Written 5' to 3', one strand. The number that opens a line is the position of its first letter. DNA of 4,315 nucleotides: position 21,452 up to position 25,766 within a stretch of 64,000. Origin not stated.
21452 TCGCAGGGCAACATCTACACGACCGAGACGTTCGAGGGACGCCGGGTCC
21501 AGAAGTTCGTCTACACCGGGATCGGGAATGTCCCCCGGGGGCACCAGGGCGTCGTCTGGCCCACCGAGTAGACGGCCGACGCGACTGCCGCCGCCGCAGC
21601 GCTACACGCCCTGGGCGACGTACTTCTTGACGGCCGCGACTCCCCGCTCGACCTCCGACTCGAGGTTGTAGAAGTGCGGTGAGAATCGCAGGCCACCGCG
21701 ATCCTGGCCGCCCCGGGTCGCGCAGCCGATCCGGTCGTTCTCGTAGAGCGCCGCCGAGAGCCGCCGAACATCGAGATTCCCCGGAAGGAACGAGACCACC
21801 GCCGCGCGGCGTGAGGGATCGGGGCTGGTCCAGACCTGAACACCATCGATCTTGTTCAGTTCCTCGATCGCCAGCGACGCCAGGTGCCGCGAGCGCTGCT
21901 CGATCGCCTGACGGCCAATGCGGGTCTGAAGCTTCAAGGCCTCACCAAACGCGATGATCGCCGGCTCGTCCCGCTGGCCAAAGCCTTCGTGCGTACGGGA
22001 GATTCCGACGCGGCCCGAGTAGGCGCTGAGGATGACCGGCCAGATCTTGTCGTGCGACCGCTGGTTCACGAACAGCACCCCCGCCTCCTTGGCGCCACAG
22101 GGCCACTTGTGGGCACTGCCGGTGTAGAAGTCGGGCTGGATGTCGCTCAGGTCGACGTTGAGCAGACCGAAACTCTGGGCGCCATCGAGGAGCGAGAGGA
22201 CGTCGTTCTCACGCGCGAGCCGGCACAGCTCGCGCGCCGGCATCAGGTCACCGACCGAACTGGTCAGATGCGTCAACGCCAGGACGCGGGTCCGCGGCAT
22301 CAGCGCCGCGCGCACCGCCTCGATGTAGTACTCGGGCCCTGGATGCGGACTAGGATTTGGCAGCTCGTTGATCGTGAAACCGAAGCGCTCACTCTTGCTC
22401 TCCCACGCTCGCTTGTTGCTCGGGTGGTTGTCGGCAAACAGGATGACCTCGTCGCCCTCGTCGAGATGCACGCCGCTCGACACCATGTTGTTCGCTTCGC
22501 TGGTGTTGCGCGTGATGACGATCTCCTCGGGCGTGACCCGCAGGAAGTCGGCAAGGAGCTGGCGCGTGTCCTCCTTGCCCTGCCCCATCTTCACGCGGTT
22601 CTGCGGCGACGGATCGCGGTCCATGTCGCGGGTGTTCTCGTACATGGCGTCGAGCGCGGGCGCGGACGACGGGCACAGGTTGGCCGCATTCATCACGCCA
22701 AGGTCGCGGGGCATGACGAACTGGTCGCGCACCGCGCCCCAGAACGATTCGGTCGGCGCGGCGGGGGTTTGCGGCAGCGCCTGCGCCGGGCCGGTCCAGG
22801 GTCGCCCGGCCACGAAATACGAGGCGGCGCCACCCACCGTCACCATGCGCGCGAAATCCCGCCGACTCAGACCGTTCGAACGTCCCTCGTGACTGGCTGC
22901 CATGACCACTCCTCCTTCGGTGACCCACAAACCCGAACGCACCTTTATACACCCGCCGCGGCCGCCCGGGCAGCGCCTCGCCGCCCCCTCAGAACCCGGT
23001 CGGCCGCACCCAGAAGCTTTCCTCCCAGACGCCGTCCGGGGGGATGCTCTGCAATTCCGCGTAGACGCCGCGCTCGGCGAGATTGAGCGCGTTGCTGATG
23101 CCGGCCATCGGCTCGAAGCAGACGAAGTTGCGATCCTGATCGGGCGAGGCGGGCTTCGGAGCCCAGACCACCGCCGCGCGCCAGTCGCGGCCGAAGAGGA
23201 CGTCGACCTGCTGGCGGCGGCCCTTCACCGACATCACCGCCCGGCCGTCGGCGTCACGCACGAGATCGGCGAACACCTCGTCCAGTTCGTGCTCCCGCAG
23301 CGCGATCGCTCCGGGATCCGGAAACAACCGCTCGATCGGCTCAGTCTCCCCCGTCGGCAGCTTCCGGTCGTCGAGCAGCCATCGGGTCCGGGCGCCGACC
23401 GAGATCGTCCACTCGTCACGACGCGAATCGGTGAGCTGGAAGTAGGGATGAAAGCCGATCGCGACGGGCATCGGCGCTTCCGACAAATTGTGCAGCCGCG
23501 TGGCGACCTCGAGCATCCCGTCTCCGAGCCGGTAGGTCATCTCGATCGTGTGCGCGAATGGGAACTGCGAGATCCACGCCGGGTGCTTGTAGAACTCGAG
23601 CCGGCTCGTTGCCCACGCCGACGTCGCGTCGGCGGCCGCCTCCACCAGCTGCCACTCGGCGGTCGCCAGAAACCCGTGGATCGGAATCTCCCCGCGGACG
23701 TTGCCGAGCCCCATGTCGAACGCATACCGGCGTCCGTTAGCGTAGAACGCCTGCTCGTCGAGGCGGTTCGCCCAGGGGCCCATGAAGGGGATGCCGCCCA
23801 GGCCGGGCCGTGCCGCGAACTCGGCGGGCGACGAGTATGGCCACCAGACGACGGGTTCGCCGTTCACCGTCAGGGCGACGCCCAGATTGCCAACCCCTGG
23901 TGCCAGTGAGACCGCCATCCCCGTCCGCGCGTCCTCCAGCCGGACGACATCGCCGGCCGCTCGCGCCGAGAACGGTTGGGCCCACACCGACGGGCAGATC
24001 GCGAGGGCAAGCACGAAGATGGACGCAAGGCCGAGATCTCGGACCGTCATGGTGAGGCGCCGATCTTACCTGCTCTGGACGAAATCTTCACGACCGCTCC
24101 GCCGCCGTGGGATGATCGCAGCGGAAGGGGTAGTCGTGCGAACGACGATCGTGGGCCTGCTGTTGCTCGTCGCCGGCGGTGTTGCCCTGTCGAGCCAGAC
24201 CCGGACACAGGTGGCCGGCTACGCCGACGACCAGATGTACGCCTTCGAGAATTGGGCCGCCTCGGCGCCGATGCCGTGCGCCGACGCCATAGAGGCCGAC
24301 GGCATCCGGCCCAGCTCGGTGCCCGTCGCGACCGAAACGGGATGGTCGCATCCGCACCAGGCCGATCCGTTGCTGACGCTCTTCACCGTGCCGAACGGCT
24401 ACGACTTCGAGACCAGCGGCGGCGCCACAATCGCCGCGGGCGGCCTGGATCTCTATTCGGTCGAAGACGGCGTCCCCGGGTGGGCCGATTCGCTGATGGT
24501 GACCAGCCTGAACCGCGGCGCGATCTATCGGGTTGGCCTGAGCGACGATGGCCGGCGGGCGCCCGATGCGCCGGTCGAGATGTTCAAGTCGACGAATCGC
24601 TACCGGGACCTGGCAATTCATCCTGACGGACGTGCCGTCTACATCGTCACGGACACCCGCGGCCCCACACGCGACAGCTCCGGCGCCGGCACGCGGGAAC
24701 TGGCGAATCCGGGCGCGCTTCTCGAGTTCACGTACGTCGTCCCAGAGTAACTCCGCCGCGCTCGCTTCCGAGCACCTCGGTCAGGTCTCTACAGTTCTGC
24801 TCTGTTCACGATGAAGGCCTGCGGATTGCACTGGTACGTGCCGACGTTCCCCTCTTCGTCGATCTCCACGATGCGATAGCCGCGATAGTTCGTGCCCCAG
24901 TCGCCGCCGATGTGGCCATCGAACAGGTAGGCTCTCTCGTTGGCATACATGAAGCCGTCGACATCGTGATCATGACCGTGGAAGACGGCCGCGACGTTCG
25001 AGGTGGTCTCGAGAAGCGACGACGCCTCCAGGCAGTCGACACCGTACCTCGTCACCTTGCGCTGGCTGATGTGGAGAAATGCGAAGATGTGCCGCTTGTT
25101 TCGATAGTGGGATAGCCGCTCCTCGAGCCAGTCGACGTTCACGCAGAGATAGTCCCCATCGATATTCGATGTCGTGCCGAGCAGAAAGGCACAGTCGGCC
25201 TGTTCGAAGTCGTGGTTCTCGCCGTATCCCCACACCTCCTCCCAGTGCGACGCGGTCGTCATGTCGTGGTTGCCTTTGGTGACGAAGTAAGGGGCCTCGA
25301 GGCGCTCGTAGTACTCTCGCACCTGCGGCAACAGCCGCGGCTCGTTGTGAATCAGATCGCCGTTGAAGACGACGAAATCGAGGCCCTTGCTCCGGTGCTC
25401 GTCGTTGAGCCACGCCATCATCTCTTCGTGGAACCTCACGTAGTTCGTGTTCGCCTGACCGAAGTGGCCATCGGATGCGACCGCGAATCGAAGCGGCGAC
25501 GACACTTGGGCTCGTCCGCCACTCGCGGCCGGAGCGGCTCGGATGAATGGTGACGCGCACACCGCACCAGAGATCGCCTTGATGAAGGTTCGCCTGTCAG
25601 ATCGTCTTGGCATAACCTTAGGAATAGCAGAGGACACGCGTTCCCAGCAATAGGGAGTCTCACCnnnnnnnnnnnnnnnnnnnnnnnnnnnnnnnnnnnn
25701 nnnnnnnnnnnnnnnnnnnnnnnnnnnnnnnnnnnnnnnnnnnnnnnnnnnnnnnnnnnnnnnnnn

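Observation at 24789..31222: Exported DgoD-like dehydratase heading a cluster of secreted enzymes: candidate periplasmic non-phosphorylative sugar-acid route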

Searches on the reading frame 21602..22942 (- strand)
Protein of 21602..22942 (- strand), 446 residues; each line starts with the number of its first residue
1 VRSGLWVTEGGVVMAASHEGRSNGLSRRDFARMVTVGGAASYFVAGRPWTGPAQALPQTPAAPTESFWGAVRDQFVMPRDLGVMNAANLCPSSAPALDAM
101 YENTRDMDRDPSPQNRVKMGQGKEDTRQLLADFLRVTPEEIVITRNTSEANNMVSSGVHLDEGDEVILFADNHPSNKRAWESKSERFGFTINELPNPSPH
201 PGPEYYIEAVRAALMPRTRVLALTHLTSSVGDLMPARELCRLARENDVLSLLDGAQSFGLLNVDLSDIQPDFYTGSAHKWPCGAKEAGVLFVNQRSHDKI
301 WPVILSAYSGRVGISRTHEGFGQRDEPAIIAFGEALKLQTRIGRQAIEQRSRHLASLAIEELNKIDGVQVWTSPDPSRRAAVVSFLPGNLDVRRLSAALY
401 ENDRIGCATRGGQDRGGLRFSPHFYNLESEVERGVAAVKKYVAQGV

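Call 3: search_protein_families(library=pfam, proteins=[window:21602-22942:-], max_evalue=0.001)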
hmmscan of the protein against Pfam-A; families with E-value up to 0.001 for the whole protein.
window:21602-22942:- (446 aa): 2 families
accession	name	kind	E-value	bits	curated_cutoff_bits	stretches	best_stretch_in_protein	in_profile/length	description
PF00266.25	Aminotran_5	-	9.7e-44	150.3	21.5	1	118-433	40-370/371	Aminotransferase class-V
PF00155.27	Aminotran_1_2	-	1.1e-05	25.2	19.7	1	113-255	34-187/361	Aminotransferase class I and II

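Call 4: search_protein_families(library=ncbifam, proteins=[window:21602-22942:-], max_evalue=0.001)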
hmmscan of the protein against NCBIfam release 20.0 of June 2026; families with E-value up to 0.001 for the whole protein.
window:21602-22942:- (446 aa): 23 families
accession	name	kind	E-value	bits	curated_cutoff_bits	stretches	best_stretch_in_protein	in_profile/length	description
TIGR01979.1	sufS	subfamily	2.5e-34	118.8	475.1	1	121-414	62-360/403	SufS family cysteine desulfurase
NF051467.1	peri_mod_PvdN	equivalog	1.5e-32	112.8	650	1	50-440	21-423/425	pyoverdine-tailoring periplasmic protein PvdN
TIGR01977.1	am_tr_V_EF2568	hypoth_equivalog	1e-28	100.5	377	1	96-439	19-374/376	cysteine desulfurase family protein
NF040779.1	Sec_lyase_SclA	exception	5.6e-25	88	525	1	122-418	44-353/378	selenocysteine lyase SclA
NF041166.1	f2_encap_cargo1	exception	2.1e-24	86.6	800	1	124-292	292-460/623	family 2A encapsulin nanocompartment cargo protein cysteine desulfurase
NF006791.0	PRK09295.1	equivalog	5.8e-24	84.9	661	1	123-412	69-361/406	cysteine desulfurase SufS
NF008126.0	PRK10874.1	equivalog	9.2e-21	74.4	607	1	116-380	58-330/401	cysteine desulfurase CsdA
TIGR03392.1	FeS_syn_CsdA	equivalog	1e-19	71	493.6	1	100-400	39-343/398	cysteine desulfurase CsdA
TIGR03235.1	DNA_S_dndA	equivalog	2.9e-18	66.3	480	1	123-372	44-286/353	cysteine desulfurase DndA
TIGR03402.1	FeS_nifS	equivalog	2.4e-16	59.5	530.75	1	122-368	43-278/379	cysteine desulfurase NifS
NF010611.0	PRK14012.1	equivalog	3e-15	56.1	548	1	124-372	54-293/406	IscS subfamily cysteine desulfurase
TIGR02006.1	IscS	equivalog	9.4e-15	54.5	643.2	1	124-369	50-286/402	IscS subfamily cysteine desulfurase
TIGR01976.1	am_tr_V_VC1184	hypoth_equivalog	1.4e-14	54.3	352.35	1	114-303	54-242/401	cysteine desulfurase-like protein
TIGR04343.1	egtE_PLP_lyase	equivalog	5.2e-14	51.8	400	1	187-406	115-330/370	ergothioneine biosynthesis PLP-dependent enzyme EgtE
TIGR03403.1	nifS_epsilon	equivalog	8e-14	51.2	587.7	1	139-341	61-255/382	NifS family cysteine desulfurase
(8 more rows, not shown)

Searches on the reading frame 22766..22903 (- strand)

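Call 48: search_protein_families(library=pfam, proteins=[window:22766-22903:-], max_evalue=10)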
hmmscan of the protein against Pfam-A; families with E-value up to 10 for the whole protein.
seq(46 aa): 0 families

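Call 49: search_protein_families(library=ncbifam, proteins=[window:22766-22903:-], max_evalue=10)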
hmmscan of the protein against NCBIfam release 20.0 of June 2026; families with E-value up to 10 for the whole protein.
seq(46 aa): 2 families
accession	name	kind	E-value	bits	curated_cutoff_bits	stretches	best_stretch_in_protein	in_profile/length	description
TIGR01409.1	TAT_signal_seq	domain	0.00046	20.4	16.7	1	12-42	1-29/29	twin-arginine translocation signal domain-containing protein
TIGR02811.1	formate_TAT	hypoth_equivalog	0.0021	18.3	48.45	1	8-43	5-40/66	formate dehydrogenase region TAT target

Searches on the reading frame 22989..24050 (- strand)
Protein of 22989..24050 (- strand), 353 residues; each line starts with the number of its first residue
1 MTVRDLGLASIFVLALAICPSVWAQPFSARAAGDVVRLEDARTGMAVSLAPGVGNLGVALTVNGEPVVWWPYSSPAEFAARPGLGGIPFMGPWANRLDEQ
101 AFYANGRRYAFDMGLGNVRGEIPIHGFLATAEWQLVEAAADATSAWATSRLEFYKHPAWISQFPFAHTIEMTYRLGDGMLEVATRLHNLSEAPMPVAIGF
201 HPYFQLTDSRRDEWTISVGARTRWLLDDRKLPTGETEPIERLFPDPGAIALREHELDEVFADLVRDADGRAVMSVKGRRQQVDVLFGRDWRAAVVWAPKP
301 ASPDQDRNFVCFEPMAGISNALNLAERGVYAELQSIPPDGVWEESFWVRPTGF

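Call 3: search_protein_families(library=pfam, proteins=[window:22989-24050:-], max_evalue=0.001)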
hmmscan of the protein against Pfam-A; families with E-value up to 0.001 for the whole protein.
window:22989-24050:- (353 aa): 1 family
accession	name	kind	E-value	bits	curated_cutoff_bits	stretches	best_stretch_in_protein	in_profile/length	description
PF01263.26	Aldose_epim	-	6.6e-26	91.8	27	1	59-315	24-270/299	Aldose 1-epimerase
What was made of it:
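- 22989..24050 (-): Aldose 1-epimerase with a Sec signal peptide. Aldose_epim 6.6e-26 (call 3).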

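Call 4: search_protein_families(library=ncbifam, proteins=[window:22989-24050:-], max_evalue=0.001)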
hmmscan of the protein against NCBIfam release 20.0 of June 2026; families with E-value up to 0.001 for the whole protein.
window:22989-24050:- (353 aa): 2 families
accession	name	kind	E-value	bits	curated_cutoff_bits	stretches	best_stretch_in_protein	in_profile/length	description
NF011719.0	PRK15172.1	equivalog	3.3e-12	46.5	251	1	91-234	60-194/300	aldose-1-epimerase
TIGR02636.1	galM_Leloir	equivalog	0.00011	21.4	397.65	1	90-240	61-207/336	galactose-1-epimerase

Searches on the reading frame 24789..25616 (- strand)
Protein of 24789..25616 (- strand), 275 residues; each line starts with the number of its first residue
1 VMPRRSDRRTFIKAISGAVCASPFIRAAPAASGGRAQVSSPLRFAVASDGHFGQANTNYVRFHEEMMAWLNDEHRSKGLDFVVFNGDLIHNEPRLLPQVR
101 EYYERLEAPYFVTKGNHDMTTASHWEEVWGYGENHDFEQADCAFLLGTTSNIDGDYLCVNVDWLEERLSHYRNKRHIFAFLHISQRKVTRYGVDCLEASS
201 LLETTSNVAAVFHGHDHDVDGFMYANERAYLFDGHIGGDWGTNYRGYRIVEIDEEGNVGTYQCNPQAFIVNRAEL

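Call 3: search_protein_families(library=pfam, proteins=[window:24789-25616:-], max_evalue=0.001)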
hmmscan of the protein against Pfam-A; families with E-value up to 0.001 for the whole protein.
window:24789-25616:- (275 aa): 1 family
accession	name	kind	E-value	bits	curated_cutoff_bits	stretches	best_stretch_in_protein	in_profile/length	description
PF00149.33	Metallophos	-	5.8e-13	50.1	21.5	1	42-218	1-190/191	Calcineurin-like phosphoesterase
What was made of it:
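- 24789..25613 (-): Divergent metallophosphoesterase with an RR leader (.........), 51 nt from dgoD. Metallophos 5.8e-13 (call 3).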

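Call 4: search_protein_families(library=ncbifam, proteins=[window:24789-25616:-], max_evalue=0.001)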
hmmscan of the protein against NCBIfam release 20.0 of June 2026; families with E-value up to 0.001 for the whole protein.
window:24789-25616:- (275 aa): 2 families
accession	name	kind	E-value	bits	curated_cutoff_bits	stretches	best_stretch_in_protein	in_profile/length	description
NF050112.1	PhdiestSpdARhizob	equivalog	0.00013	21.7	400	0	77-218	38-199/264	2', 3'cyclic nucleotide phosphodiesterase SpdA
TIGR03729.1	acc_ester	subfamily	0.00016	21.2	148.25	0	43-134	1-88/239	putative phosphoesterase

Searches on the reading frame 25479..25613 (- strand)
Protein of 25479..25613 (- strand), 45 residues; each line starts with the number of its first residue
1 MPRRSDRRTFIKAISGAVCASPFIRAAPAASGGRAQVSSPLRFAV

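Call 48: search_protein_families(library=pfam, proteins=[window:25479-25613:-], max_evalue=10)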
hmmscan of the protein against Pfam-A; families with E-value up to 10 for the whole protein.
seq(45 aa): 0 families

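Call 49: search_protein_families(library=ncbifam, proteins=[window:25479-25613:-], max_evalue=10)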
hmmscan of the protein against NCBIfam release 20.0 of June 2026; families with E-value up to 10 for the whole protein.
seq(45 aa): 0 families
